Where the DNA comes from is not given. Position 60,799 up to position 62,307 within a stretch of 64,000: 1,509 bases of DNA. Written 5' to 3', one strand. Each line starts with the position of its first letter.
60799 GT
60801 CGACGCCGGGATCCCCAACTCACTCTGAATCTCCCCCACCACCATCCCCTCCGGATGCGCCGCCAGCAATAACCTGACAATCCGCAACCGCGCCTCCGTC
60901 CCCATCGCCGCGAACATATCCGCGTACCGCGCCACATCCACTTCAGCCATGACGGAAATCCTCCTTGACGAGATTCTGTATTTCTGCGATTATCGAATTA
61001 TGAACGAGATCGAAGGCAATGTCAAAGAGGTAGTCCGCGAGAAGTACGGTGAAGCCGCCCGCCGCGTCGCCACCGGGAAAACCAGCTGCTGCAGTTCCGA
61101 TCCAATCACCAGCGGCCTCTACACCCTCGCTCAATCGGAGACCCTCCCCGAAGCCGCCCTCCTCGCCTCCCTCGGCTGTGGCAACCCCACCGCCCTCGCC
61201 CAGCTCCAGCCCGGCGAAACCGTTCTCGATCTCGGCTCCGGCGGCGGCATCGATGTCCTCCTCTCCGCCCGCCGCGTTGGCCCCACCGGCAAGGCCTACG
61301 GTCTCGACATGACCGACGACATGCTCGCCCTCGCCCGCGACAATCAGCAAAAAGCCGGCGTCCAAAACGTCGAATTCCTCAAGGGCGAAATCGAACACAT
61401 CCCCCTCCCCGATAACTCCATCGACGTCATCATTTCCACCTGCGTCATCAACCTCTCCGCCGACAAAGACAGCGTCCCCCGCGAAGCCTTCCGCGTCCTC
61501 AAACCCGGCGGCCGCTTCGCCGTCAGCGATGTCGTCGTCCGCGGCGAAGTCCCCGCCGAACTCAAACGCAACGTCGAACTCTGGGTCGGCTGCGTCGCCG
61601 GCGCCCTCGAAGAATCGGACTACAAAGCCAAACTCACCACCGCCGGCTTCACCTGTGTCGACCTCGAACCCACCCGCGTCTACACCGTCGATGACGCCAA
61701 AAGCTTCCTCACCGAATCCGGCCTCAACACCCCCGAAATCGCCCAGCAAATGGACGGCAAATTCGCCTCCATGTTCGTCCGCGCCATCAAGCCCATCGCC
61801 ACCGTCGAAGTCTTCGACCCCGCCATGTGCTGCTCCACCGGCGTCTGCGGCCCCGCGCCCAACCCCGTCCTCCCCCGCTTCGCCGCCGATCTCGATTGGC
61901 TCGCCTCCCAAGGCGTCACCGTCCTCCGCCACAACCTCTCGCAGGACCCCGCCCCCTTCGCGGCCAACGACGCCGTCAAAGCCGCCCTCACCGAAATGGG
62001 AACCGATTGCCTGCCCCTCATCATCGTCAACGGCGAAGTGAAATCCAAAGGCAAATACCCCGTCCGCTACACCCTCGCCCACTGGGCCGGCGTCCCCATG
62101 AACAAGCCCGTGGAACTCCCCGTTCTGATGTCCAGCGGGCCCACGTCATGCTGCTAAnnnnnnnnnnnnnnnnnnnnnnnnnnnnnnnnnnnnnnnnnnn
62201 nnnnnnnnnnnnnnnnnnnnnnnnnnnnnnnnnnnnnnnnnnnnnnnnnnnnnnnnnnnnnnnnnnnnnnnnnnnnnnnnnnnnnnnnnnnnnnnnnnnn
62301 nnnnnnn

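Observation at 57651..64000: Atypical arsenic locus: every accessory protein carries vicinal-Cys tails, and no ArsB/Acr3 pump or ArsC reductase lies in the window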

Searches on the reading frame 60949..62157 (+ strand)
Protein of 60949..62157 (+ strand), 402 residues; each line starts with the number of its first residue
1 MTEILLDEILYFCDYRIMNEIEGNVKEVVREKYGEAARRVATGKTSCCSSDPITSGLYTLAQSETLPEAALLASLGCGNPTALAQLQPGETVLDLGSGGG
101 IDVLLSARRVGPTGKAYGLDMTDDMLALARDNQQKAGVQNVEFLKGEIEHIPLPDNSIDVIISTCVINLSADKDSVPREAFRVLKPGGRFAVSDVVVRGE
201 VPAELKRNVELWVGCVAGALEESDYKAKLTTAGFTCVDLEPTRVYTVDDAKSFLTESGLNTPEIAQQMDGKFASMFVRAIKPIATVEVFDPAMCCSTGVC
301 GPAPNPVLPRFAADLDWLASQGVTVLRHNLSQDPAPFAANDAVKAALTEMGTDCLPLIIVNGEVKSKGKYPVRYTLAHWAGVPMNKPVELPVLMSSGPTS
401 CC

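Call 3: search_protein_families(library=pfam, proteins=[window:60949-62157:+], max_evalue=0.01)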
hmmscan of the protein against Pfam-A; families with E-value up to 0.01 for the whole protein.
window:60949-62157:+ (402 aa): 13 families
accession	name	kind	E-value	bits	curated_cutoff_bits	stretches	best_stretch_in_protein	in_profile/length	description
PF06953.17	ArsD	-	1.7e-37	128.9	27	1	285-402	3-116/123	Arsenical resistance operon protein ArsD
PF13847.12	Methyltransf_31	-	1.1e-35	122.9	27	1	88-226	3-138/145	Methyltransferase domain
PF08241.18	Methyltransf_11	-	6.9e-22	78.3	21.2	1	93-191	1-94/95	Methyltransferase domain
PF13649.12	Methyltransf_25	-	1.2e-20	74.4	27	1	92-188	1-97/97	Methyltransferase domain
PF01209.24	Ubie_methyltran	-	5.2e-18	65.7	20.1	1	86-194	45-153/233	ubiE/COQ5 methyltransferase family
PF08242.18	Methyltransf_12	-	1.8e-11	45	30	1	93-190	1-98/98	Methyltransferase domain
PF13489.12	Methyltransf_23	-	1.3e-08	35.2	27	1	83-213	17-136/164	Methyltransferase domain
PF01135.25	PCMT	-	1.5e-08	35.1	20.3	1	82-191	67-170/210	Protein-L-isoaspartate(D-aspartate) O-methyltransferase (PCMT)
PF05148.21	Methyltransf_8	-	5.7e-06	26.8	27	1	146-209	111-173/219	Hypothetical methyltransferase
PF06325.19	PrmA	-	2.1e-05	24.6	22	1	85-196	158-262/296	Ribosomal protein L11 methyltransferase (PrmA)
PF20922.3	Anamorsin_N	-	0.00053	20.2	27.1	1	147-201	41-96/163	Anamorsin, N-terminal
PF01170.24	UPF0020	-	0.00056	20.1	22.3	1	113-163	76-127/197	RMKL-like, methyltransferase domain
PF05175.20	MTS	-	0.0029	17.7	23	1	88-189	31-135/170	Methyltransferase small domain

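Call 4: search_protein_families(library=ncbifam, proteins=[window:60949-62157:+], max_evalue=0.01)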
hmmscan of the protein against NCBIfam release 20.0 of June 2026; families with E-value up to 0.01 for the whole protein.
window:60949-62157:+ (402 aa): 55 families (the best 25 are shown)
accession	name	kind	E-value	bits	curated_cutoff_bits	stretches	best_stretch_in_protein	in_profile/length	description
NF008823.0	PRK11873.1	subfamily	2.9e-106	354.9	263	1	23-284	5-270/272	arsenite methyltransferase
NF041537.1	ArsM_AhpD_UU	exception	1.3e-54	185.3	510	1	19-238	7-226/345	arsenite methyltransferase/AhpD domain selenoprotein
NF047649.1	MTase_UXPK_star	exception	8e-54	182.6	460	1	23-240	11-229/283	methyltransferase/UXPK-star double selenoprotein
NF041536.1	ArsM_DUF2284_UU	exception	1.3e-47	162.2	575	1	23-239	11-227/459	arsenite methyltransferase/DUF2284 domain selenoprotein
NF040538.1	methyl_ArsM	equivalog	3.6e-46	158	500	2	152-240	165-256/356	arsinothricin biosynthesis methyltransferase ArsM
NF033727.2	chaperon_ArsD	equivalog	4.5e-33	113.7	90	1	285-380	2-97/97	arsenite efflux transporter metallochaperone ArsD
NF038099.1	AsSugarArsM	exception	9.1e-31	107.2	400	1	27-259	4-238/321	arsenosugar biosynthesis arsenite methyltransferase ArsM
NF045667.1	MTase_DVU1556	equivalog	4.3e-27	94.9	155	1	82-239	16-165/213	DVU_1556 family methyltransferase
NF040539.1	AST_met_ArsM_2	exception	4.5e-21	75.9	240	1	91-239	59-210/262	putative arsinothricin biosynthesis methyltransferase ArsM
NF001240.0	PRK00216.1-1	equivalog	1.4e-19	70.2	378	1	83-193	58-169/251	bifunctional demethylmenaquinone methyltransferase/2-methoxy-6-polyprenyl-1,4-benzoquinol methylase UbiE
NF001244.0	PRK00216.1-5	equivalog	3.4e-16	59.3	216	1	84-200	44-161/236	bifunctional demethylmenaquinone methyltransferase/2-methoxy-6-polyprenyl-1,4-benzoquinol methylase UbiE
TIGR02072.1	BioC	equivalog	1e-15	58.2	184.95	1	90-196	36-136/244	malonyl-ACP O-methyltransferase BioC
NF052510.1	methyltran_MpqE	exception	2.6e-15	56.5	335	1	83-191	41-150/234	methyl-plastoquinone biosynthesis methyltransferase MpqE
TIGR02752.1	MenG_heptapren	equivalog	3.6e-15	56.1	419.85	1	85-192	42-149/231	demethylmenaquinone methyltransferase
TIGR01934.1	MenG_MenH_UbiE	subfamily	5.6e-15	55.3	158.35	1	84-198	35-147/223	ubiquinone/menaquinone biosynthesis methyltransferase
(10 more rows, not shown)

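Call 6: find_encoding_contigs(protein=window:60949-62157:+, flank=10000, max_places=10)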
Protein window:60949-62157:+ (402 aa): 3 contigs read that carry it; 2 places shown.
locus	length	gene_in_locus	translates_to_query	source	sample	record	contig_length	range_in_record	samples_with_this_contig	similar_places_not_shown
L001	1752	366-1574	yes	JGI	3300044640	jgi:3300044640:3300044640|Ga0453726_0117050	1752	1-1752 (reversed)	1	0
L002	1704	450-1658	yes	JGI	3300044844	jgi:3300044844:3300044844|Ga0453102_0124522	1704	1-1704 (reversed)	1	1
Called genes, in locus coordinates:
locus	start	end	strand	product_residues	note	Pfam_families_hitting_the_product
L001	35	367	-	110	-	PF01022:HTH_5, PF12840:HTH_20, PF12802:MarR_2 (weak)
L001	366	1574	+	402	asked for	PF01135:PCMT, PF13489:Methyltransf_23, PF01209:Ubie_methyltran, PF13847:Methyltransf_31, PF08241:Methyltransf_11, PF08242:Methyltransf_12, PF13649:Methyltransf_25, PF06953:ArsD, +2 more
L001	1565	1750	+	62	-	?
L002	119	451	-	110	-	PF01022:HTH_5, PF12840:HTH_20, PF12802:MarR_2 (weak)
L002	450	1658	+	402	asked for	PF01135:PCMT, PF13489:Methyltransf_23, PF01209:Ubie_methyltran, PF13847:Methyltransf_31, PF08241:Methyltransf_11, PF08242:Methyltransf_12, PF13649:Methyltransf_25, PF06953:ArsD, +2 more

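Call 14: find_related_loci(query=window:60949-62157:+, collection=genome_contigs, flank=10000)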
Query window:60949-62157:+ (402 aa) in genome_contigs; peptide patterns used: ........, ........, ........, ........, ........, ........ (x = any residue, [..] = any of these).
600 stretches matched a pattern (row limit reached: there are more); 581 encode a relative of the query (tblastn E <= 1e-3); the best 80 are kept; 80 distinct loci.
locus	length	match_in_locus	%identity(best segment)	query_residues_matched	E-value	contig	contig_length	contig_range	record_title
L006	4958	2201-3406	97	1-402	0e+0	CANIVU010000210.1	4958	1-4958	MAG: Acidobacteria bacterium isolate RH-18aug17-384 genome assembly, contig: RH-18aug17-C48951, whole genome shotgun seq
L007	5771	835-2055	68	9-402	0e+0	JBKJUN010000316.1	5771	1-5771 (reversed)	MAG: Bryobacter sp. isolate ant_bin.70 S1Ck117_4954935_flag_1_multi_14.5646_len_5771, whole genome shotgun sequence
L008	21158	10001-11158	64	22-382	2e-159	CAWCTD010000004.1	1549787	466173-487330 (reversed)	MAG: Bryobacterales bacterium isolate MFD01299.bin.2.200 genome assembly, contig: contig_8625, whole genome shotgun sequ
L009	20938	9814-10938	65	24-382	4e-159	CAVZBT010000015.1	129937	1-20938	MAG: uncultured Acidobacteriota bacterium isolate MFD00905.bin.2.153 genome assembly, contig: contig_58675, whole genome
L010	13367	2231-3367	66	24-385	3e-159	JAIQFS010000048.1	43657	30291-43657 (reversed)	MAG: Terriglobia bacterium isolate SRVP_43 SRVP18_core_1_35-25cm_scaffold_232, whole genome shotgun sequence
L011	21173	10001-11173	62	18-390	3e-155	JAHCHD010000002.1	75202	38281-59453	MAG: Bryobacterales bacterium isolate TGS_ACI1 ACI1_2, whole genome shotgun sequence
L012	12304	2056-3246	60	25-402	2e-144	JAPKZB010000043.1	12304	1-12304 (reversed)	MAG: Acidobacteria bacterium isolate LacPavin_0818_WC50_MAG_64_13 LacPavin_0818_WC50_scaffold_1149666, whole genome shot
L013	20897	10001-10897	67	17-303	1e-126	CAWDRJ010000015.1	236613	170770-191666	MAG: uncultured Acidobacteriota bacterium isolate MFD04463.bin.2.22 genome assembly, contig: contig_27561, whole genome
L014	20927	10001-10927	63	9-323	8e-126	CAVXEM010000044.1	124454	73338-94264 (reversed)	MAG: Bryobacterales bacterium isolate MFD01872.bin.3.534 genome assembly, contig: contig_44397, whole genome shotgun seq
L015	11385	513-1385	66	16-306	3e-125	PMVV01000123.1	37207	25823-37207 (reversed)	MAG: Bryobacterales bacterium isolate bog_159 73.20110700_S2D.32_contig_16133, whole genome shotgun sequence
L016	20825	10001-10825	70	25-300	2e-125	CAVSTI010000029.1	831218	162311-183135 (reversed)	MAG: uncultured Acidobacteriaceae bacterium isolate MFD09671.bin.2.23 genome assembly, contig: contig_8908, whole genome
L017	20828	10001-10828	68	24-300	4e-125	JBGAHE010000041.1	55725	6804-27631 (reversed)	MAG: Bryobacteraceae bacterium isolate MAG_MBR_H125.49 MBRH125-49_opera_contig_1837, whole genome shotgun sequence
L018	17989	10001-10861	69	17-300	8e-125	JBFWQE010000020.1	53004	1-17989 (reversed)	MAG: Vicinamibacterales bacterium isolate CA_2019_TPBF_176 NODE_4244_length_53004_cov_5.752633_TPBF, whole genome shotgu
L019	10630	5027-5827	73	24-282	3e-125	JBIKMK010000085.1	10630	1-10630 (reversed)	MAG: Bryobacteraceae bacterium isolate ME2014-09-07_3300035187_group5_bin119 Rohwer_bin7_scaffold_5629_c1, whole genome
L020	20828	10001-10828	68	24-300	1e-124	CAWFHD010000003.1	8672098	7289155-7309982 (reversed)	MAG: uncultured Solibacteraceae bacterium isolate MFD04967.bin.1.230 genome assembly, contig: contig_6177, whole genome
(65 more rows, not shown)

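Call 90: find_homologous_proteins(query=window:61000-62157:+, max_evalue=1e-30)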
Query window:61000-62157:+ (385 aa): 8000 proteins with E <= 1e-30 among 8000 candidates; the best 120 are listed.
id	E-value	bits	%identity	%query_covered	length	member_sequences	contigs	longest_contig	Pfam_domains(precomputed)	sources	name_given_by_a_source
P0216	5.4e-256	867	100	100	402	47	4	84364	PF13847.13,PF13489.13,PF06325.20,PF06953.18,PF13649.13,PF05148.22,PF01135.26,PF01209.25,PF08241.19,PF08242.19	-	-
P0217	2.2e-251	851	98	100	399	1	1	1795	PF13489.13,PF08241.19,PF13847.13,PF06325.20,PF06953.18,PF05175.21,PF13649.13,PF05148.22,PF20922.4,PF01135.26,PF01209.25,PF08242.19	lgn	-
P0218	7.3e-251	850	98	100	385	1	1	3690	PF13489.13,PF08241.19,PF13847.13,PF06325.20,PF06953.18,PF05175.21,PF13649.13,PF05148.22,PF20922.4,PF01135.26,PF01209.25,PF08242.19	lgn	-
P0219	3.4e-249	844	97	100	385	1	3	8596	PF13489.13,PF08241.19,PF13847.13,PF06325.20,PF06953.18,PF05175.21,PF13649.13,PF05148.22,PF20922.4,PF01135.26,PF01209.25,PF08242.19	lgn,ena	-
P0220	4.3e-246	834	97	100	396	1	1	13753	PF13489.13,PF08241.19,PF13847.13,PF06325.20,PF06953.18,PF05175.21,PF13649.13,PF05148.22,PF20922.4,PF01135.26,PF01209.25,PF08242.19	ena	-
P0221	3.4e-229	778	89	100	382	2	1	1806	PF13489.13,PF08241.19,PF13847.13,PF06325.20,PF06953.18,PF05175.21,PF13649.13,PF01170.25,PF05148.22,PF20922.4,PF01135.26,PF01209.25,PF08242.19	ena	-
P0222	8.4e-213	724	97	85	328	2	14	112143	PF13489.13,PF08241.19,PF13847.13,PF06325.20,PF06953.18,PF05175.21,PF13649.13,PF05148.22,PF20922.4,PF01135.26,PF01209.25,PF08242.19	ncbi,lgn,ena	-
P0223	9.3e-185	632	75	98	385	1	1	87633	PF13489.13,PF08241.19,PF13847.13,PF06325.20,PF06953.18,PF05175.21,PF13649.13,PF01170.25,PF05148.22,PF20922.4,PF01135.26,PF01209.25,PF08242.19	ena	-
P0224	1.0e-175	602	83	87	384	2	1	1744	PF13489.13,PF08241.19,PF13847.13,PF06325.20,PF06953.18,PF05175.21,PF13649.13,PF01170.25,PF05148.22,PF20922.4,PF01135.26,PF01209.25,PF08242.19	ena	-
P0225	1.4e-174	599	71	98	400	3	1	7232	PF13489.13,PF08241.19,PF13847.13,PF06325.20,PF06953.18,PF05175.21,PF13649.13,PF01170.25,PF05148.22,PF20922.4,PF01135.26,PF01209.25,PF08242.19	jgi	-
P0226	2.8e-173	594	69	98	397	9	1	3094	PF13489.13,PF08241.19,PF13847.13,PF06325.20,PF06953.18,PF05175.21,PF13649.13,PF05148.22,PF20922.4,PF01135.26,PF01209.25,PF08242.19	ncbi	-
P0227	3.4e-173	594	69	99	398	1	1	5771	PF13847.13,PF13489.13,PF06325.20,PF06953.18,PF05175.21,PF13649.13,PF05148.22,PF01135.26,PF01209.25,PF08241.19,PF08242.19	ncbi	-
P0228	3.0e-172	591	70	100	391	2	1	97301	PF13847.13,PF13489.13,PF06325.20,PF06953.18,PF13649.13,PF05148.22,PF20922.4,PF01209.25,PF08241.19,PF08242.19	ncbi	-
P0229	2.9e-171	588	70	98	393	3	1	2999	PF13847.13,PF13489.13,PF06325.20,PF06953.18,PF05175.21,PF13649.13,PF05148.22,PF01135.26,PF01209.25,PF08241.19,PF08242.19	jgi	jgi:SAM-dependent methyltransferase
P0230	4.2e-171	587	69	98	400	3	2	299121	PF13847.13,PF13489.13,PF06325.20,PF06953.18,PF13649.13,PF05148.22,PF20922.4,PF01135.26,PF01209.25,PF08241.19,PF08242.19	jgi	jgi:arsenite methyltransferase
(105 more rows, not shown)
